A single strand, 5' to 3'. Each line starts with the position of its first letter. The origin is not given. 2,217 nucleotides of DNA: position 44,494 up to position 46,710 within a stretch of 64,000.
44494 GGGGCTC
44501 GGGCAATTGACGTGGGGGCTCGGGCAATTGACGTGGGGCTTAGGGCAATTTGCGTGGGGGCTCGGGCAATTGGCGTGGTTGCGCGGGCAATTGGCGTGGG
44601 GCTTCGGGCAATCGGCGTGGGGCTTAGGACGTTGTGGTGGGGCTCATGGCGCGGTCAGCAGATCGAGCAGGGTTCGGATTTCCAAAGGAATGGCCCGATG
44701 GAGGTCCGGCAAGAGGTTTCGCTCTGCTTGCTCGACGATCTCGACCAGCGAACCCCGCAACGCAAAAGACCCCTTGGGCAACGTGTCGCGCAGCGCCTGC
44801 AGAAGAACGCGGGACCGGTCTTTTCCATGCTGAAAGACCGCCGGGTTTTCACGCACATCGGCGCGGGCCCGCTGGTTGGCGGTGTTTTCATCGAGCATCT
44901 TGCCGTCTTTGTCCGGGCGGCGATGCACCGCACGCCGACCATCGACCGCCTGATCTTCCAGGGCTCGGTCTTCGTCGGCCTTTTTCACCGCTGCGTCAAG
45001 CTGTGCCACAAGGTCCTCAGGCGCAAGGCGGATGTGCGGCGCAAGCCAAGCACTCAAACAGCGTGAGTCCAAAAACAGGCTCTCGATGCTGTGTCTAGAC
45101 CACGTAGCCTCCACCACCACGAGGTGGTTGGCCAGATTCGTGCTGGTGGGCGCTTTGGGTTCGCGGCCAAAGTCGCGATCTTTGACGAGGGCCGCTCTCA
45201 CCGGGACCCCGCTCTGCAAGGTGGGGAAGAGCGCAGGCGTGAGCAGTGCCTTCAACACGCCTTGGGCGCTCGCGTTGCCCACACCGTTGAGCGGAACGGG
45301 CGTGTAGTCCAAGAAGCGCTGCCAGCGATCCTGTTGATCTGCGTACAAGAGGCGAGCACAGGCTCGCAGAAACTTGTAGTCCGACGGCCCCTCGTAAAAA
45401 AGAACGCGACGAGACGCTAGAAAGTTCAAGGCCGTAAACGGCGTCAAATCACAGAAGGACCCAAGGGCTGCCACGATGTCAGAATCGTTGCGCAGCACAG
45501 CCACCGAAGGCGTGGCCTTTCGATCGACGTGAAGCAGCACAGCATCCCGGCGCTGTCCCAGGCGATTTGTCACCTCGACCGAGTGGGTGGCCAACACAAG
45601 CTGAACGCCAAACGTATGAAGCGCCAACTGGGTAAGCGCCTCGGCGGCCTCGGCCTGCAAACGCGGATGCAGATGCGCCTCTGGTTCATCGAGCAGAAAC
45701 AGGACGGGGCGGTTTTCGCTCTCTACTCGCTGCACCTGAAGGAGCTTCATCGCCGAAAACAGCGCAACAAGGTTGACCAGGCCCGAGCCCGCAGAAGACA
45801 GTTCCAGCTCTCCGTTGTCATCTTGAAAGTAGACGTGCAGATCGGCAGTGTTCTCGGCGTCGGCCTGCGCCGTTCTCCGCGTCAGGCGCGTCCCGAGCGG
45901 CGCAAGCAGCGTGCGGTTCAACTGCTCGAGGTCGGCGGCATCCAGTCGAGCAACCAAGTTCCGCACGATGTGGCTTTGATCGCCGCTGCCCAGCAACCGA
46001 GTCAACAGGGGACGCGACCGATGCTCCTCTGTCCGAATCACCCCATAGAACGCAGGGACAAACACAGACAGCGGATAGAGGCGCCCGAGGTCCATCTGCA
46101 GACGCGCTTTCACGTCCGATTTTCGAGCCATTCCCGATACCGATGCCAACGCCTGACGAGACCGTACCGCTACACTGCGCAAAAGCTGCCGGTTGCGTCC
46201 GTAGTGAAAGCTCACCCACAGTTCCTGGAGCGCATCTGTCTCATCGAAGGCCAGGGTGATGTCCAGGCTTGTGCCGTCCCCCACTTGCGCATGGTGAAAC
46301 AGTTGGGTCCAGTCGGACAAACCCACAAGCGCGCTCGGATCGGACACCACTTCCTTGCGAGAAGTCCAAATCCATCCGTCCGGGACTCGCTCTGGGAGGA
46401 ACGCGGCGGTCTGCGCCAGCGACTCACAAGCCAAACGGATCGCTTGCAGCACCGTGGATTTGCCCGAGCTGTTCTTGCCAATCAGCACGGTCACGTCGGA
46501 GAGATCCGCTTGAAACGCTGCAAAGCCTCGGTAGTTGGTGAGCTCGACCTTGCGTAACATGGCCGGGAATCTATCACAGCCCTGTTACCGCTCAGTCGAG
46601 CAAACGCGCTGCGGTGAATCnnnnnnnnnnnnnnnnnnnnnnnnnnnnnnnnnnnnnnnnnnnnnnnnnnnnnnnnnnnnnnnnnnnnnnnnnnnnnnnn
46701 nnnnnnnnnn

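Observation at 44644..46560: Stand-alone OLD-family (ABC ATPase + TOPRIM) nuclease with no helicase partner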

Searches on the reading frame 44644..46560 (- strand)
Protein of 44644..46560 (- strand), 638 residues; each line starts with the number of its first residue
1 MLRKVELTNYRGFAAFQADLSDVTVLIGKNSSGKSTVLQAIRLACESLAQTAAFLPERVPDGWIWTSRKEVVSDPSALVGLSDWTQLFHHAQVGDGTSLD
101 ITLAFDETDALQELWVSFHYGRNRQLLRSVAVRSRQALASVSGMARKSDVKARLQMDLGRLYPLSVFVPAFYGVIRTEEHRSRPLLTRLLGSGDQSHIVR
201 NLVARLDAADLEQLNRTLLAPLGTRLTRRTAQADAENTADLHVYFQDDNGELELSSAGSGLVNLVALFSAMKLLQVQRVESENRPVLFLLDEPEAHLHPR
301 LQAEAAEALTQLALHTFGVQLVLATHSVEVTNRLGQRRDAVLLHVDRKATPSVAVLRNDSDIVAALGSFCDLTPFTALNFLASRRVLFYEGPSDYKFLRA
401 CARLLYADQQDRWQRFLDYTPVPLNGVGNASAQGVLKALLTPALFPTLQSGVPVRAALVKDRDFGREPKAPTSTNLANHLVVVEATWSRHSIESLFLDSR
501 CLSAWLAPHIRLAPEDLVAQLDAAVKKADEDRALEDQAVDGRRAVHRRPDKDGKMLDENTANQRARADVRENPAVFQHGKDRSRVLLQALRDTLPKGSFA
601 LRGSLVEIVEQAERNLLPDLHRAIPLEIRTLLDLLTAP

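Call 3: search_protein_families(library=pfam, proteins=[window:44644-46560:-], max_evalue=1)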
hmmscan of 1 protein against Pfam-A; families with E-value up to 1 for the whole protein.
window:44644-46560:- (638 aa): 8 families
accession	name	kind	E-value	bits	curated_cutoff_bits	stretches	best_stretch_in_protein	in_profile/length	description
PF13175.12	AAA_15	-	7.4e-28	98.6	32.1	2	1-43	1-45/374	AAA ATPase domain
PF13304.12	AAA_21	-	7.1e-21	76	27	1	23-330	1-302/304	AAA domain, putative AbiEii toxin, Type IV TA system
PF11398.14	DUF2813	-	9.4e-10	38.8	21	2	1-46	2-47/372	Protein of unknown function (DUF2813)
PF02463.25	SMC_N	-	6.6e-06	26.1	40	1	1-42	1-45/220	RecF/RecN/SMC N terminal domain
PF13555.12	AAA_29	-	1.2e-05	25.3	27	1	2-41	1-42/61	P-loop containing region of AAA domain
PF13476.12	AAA_23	-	1.6e-05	26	27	1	4-45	1-43/201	AAA domain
PF00005.33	ABC_tran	-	0.0072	17.4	25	1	20-52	10-42/137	ABC transporter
PF13514.12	AAA_27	-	0.0078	16.3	22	1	4-42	5-47/206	AAA domain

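Call 4: search_protein_families(library=padloc, proteins=[window:44644-46560:-], max_evalue=1)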
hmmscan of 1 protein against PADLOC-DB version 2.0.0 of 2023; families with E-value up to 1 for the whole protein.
window:44644-46560:- (638 aa): 156 families (the best 25 are shown)
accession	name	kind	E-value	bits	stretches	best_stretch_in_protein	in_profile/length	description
PDLC02979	AriA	-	2e-29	101.5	2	242-328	290-370/373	-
PDLC03878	NsnB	-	2e-24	85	2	226-334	186-284/345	-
PDLC00096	GajA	-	2.6e-22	77.3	2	241-465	248-457/630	AAA ATPase domain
PDLC02980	AriA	-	1.3e-21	75.9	2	229-330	220-302/304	-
PDLC00073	GajA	-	1.6e-21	74.9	2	252-442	246-448/589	AAA ATPase domain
PDLC02358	Old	-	1.7e-20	71.4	2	249-333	248-331/578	Old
PDLC00070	GajA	-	1.8e-20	71.1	2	248-402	254-406/596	AAA ATPase domain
PDLC00092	GajA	-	8.3e-20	68.8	2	251-400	278-422/604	AAA ATPase domain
PDLC00099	GajA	-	9.1e-20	69.1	2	254-334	268-347/626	AAA ATPase domain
PDLC02981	AriAB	-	6.4e-19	66.1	2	276-412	324-459/694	-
PDLC00091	GajA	-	5e-18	63.3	2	253-427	265-437/627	AAA ATPase domain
PDLC00094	GajA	-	1.2e-17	61.6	2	2-48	3-49/569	AAA ATPase domain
PDLC00080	GajA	-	1.3e-17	61.8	2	252-336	259-342/622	AAA ATPase domain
PDLC02915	ATPase-Toprim_I-B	-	1.1e-16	58.8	2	245-397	219-362/623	-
PDLC04178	HEC-01A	-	3.4e-16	57.3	2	2-51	9-58/399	-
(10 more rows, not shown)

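Call 5: search_protein_families(library=ncbifam, proteins=[window:44644-46560:-], max_evalue=1)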
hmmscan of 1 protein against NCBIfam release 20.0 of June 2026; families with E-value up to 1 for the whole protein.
window:44644-46560:- (638 aa): 52 families (the best 25 are shown)
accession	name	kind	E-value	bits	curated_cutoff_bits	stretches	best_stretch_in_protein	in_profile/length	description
NF041760.1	PtuA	equivalog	5.6e-13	48.6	500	2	2-42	52-93/524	retron Ec78 anti-phage system effector ATPase PtuA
NF047739.1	antiphage_MADS3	equivalog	1.9e-12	47.1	420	1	1-50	1-50/427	methylation-associated defense system AAA family ATPase MAD3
NF038234.1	retron_eff_Eco8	equivalog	2.4e-11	43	250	2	2-49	3-51/679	retron Eco8 family effector endonuclease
TIGR00611.2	recf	equivalog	1.4e-08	34.3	172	1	2-45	1-45/339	DNA replication/repair protein RecF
NF010068.0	PRK13548.1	equivalog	2.1e-07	30.3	261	2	273-331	152-206/261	heme ABC transporter ATP-binding protein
TIGR01166.1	cbiO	subfamily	3.5e-06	26.6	211.8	2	284-330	145-189/190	cobalt ABC transporter, ATP-binding protein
NF007027.0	PRK09493.1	equivalog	3.9e-06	26.4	379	1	284-337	154-205/240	glutamine ABC transporter ATP-binding protein GlnQ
NF040873.1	AztA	equivalog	1.9e-05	24.3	220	1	21-41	18-38/191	zinc ABC transporter ATP-binding protein AztA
TIGR04435.1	restrict_AAA_1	hypoth_equivalog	4.1e-05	22.5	300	1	283-310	417-444/568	restriction system-associated AAA family ATPase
TIGR00972.1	3a0107s01c2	equivalog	0.00013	21.4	343.2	2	21-43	27-49/248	phosphate ABC transporter ATP-binding protein PstB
TIGR03410.1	urea_trans_UrtE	equivalog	0.0002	20.9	285.8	1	16-42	21-47/230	urea ABC transporter ATP-binding subunit UrtE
NF008449.1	PRK11300.1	equivalog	0.0002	20.7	362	1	268-365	156-250/255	high-affinity branched-chain amino acid ABC transporter ATP-binding protein LivG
TIGR03873.1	F420-0_ABC_ATP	hypoth_equivalog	0.00023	20.5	372.4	1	283-335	154-204/256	putative F420-0 ABC transporter ATP-binding protein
TIGR02857.1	CydD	equivalog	0.00039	19.5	435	1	286-333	478-522/529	thiol reductant ABC exporter subunit CydD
NF007908.0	PRK10619.1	equivalog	0.00053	19.3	466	1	15-43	25-53/257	histidine ABC transporter ATP-binding protein HisP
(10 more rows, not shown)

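Call 7: search_solved_structures(query=window:44644-46560:-, max_evalue=1, show_alignments=3)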
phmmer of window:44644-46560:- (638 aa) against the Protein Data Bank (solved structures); distinct sequences matched with E-value up to 1: 33.
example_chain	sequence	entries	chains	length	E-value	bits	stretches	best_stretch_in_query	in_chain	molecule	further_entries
9n69_A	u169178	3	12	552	2.4e-05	26.3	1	287-355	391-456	AAA family ATPase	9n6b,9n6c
9e8z_C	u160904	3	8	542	3.5e-05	25.7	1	4-48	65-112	Retron Ec83 probable ATPase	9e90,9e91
8wy4_A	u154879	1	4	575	0.00011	24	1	243-395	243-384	Endonuclease GajA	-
8jq9_B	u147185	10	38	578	0.00011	24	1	243-395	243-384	Endonuclease GajA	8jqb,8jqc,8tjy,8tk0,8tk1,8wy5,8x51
8sm3_A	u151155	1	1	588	0.00012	23.9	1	243-395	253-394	Endonuclease GajA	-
8ee4_A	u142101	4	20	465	0.00012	23.9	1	3-45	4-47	PtuA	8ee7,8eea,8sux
8j4t_A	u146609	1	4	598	0.00012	23.9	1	243-395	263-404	Endonuclease GajA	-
8u7i_A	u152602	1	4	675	0.00018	23.4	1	243-395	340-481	Endonuclease GajA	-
9kjx_B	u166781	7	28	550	0.00026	22.8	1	2-42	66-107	AAA family ATPase | Retron I-A effector PtuA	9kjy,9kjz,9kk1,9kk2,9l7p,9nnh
9u9y_A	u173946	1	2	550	0.00036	22.4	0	2-42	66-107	AAA family ATPase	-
9vkz_A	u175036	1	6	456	0.00042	22.1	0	2-42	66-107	Retron Ec78 probable ATPase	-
9nnk_C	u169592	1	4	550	0.00059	21.6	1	2-42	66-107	Retreon I-A effector PtuA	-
9nnb_C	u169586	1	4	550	0.00067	21.5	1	2-42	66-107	Retron I-A effector PtuA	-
9vh1_D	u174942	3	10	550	0.00071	21.4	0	2-42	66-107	Retron Ec78 probable ATPase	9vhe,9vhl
22bu_B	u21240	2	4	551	0.00094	21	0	277-330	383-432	AAA family ATPase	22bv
6p74_A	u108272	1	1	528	0.0032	19.2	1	1-46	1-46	Putative ATP-dependent endonuclease of the OLD family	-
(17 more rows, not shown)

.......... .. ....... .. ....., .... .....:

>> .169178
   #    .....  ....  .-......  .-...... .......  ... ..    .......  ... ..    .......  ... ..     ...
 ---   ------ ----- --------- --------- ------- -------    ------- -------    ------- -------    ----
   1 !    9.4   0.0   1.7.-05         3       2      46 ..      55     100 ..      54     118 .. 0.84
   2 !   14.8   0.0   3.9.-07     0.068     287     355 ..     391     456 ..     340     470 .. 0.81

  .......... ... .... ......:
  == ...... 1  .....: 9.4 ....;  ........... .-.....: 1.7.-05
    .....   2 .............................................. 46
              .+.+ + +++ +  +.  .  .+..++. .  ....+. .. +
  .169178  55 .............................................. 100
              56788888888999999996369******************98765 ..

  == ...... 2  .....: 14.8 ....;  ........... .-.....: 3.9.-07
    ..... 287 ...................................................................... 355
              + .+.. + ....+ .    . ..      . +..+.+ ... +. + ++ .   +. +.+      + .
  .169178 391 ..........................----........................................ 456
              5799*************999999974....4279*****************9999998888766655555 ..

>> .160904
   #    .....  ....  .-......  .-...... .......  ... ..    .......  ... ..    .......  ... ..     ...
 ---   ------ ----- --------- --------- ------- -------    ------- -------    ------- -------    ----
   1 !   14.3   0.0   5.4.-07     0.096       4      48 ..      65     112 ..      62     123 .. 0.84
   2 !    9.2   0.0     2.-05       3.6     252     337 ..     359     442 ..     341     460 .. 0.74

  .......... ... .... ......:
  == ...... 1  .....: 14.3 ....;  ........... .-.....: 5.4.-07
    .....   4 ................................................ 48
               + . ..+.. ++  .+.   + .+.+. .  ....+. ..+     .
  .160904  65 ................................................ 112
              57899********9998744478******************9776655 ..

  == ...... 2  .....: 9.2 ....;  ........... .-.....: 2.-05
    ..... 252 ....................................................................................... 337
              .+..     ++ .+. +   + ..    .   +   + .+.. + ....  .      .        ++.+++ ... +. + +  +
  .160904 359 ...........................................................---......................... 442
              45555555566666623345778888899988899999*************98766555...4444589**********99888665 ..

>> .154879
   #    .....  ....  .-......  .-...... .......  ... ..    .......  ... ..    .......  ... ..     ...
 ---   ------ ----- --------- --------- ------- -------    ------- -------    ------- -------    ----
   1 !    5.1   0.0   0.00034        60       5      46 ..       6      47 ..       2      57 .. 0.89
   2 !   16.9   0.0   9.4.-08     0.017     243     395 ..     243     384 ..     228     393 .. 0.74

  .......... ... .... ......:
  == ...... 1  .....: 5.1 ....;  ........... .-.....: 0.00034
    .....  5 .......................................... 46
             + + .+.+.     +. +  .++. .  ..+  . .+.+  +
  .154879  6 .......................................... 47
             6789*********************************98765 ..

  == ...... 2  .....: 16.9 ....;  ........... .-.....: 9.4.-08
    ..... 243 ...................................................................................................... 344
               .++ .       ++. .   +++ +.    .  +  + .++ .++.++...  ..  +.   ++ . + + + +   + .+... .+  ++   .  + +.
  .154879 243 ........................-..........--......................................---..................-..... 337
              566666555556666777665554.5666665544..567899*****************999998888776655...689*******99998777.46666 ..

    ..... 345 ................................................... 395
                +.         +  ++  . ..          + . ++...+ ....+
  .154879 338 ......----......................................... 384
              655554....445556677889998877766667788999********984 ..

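Call 10: find_homologous_proteins(query=window:44644-46560:-, max_evalue=0.001)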
Query window:44644-46560:- (638 aa): 343 proteins with E <= 0.001 among 8000 candidates; the best 120 are listed.
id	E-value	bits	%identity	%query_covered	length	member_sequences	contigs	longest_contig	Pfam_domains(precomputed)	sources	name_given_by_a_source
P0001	0.0e+0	1398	100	100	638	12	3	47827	PF11398.15,PF13175.13,PF13476.13,PF13555.13,PF02463.26,PF13304.13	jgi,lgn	jgi:energy-coupling factor transporter ATP-binding protein EcfA2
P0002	0.0e+0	1090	78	100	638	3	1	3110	PF11398.15,PF13175.13,PF13476.13,PF02463.26,PF13304.13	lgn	-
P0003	0.0e+0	1090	78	100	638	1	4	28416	PF11398.15,PF13175.13,PF13476.13,PF02463.26,PF13304.13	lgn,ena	-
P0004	0.0e+0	1058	76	100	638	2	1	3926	PF11398.15,PF13175.13,PF13304.13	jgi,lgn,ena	-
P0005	1.6e-221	755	56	100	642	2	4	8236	PF11398.15,PF13175.13,PF13304.13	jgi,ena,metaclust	metaclust:\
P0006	6.6e-192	657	52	100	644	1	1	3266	PF11398.15,PF13175.13,PF13476.13,PF02463.26,PF13304.13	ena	-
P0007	5.0e-189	648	51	100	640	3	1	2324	PF11398.15,PF13175.13,PF13476.13,PF02463.26,PF13304.13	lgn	-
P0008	3.0e-186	639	50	100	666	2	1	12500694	PF11398.15,PF13175.13,PF02463.26,PF13304.13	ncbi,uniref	ncbi:ATP-dependent nuclease [Sorangium sp. So ce854]|uniref:ATP-dependent nuclease n=1 Tax=Sorangium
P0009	1.1e-185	637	50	100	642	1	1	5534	PF11398.15,PF13175.13,PF13476.13,PF02463.26,PF13304.13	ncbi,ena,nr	ncbi:MAG TPA: AAA family ATPase [Candidatus Nanopelagicales bacterium]|nr:AAA family ATPase [Candida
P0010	6.5e-185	634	50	100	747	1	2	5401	PF11398.15,PF13175.13,PF02463.26,PF13304.13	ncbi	-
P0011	1.0e-184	633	48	100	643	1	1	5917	PF11398.15,PF13175.13,PF02463.26,PF13304.13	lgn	-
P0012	2.8e-184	632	49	100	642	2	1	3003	PF11398.15,PF13175.13,PF02463.26,PF13304.13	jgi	jgi:predicted ATPase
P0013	3.6e-184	632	50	100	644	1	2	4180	PF11398.15,PF13175.13,PF02463.26,PF13304.13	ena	-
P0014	8.6e-182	624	49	100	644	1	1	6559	PF11398.15,PF13175.13,PF13476.13,PF02463.26,PF13304.13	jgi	jgi:predicted ATPase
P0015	2.5e-181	622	48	100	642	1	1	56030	PF11398.15,PF13175.13,PF02463.26,PF13304.13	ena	-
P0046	1.2e-165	570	48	100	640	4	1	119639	PF11398.15,PF13175.13,PF13476.13,PF02463.26,PF13304.13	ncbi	ncbi:MAG: AAA family ATPase [Sandaracinus sp.]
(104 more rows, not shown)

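Call 13: find_encoding_contigs(protein=P0008, flank=10000, max_places=2)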
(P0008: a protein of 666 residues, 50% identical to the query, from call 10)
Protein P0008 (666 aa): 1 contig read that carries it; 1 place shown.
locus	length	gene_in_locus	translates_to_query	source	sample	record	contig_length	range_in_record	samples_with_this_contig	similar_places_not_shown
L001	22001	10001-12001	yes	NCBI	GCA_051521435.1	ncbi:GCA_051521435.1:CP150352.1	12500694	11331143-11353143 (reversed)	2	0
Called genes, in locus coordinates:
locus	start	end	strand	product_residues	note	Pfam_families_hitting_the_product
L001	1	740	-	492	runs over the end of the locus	PF19864:Radical_SAM_N2, PF04055:Radical_SAM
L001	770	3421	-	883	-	PF03772:Competence, PF00753:Lactamase_B, PF12706:Lactamase_B_2 (weak)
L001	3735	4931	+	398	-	PF00089:Trypsin, PF13365:Trypsin_2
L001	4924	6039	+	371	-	PF01497:Peripla_BP_2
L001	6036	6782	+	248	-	PF01479:S4, PF01728:FtsJ, PF08241:Methyltransf_11 (weak)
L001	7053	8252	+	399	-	PF13433:Peripla_BP_5, PF13458:Peripla_BP_6, PF01094:ANF_receptor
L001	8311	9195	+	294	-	PF02653:BPD_transp_2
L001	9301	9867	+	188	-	-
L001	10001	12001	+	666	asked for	PF02463:SMC_N (faint), PF11398:DUF2813 (faint), PF13175:AAA_15 (weak), PF13304:AAA_21, PF13175:AAA_15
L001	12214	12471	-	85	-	-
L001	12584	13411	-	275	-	PF13085:Fer2_3, PF12838:Fer4_7 (faint), PF13187:Fer4_9 (faint), PF13183:Fer4_8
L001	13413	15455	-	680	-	-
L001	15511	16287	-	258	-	PF01127:Sdh_cyt (weak)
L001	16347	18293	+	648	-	PF13458:Peripla_BP_6 (weak)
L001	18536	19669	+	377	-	-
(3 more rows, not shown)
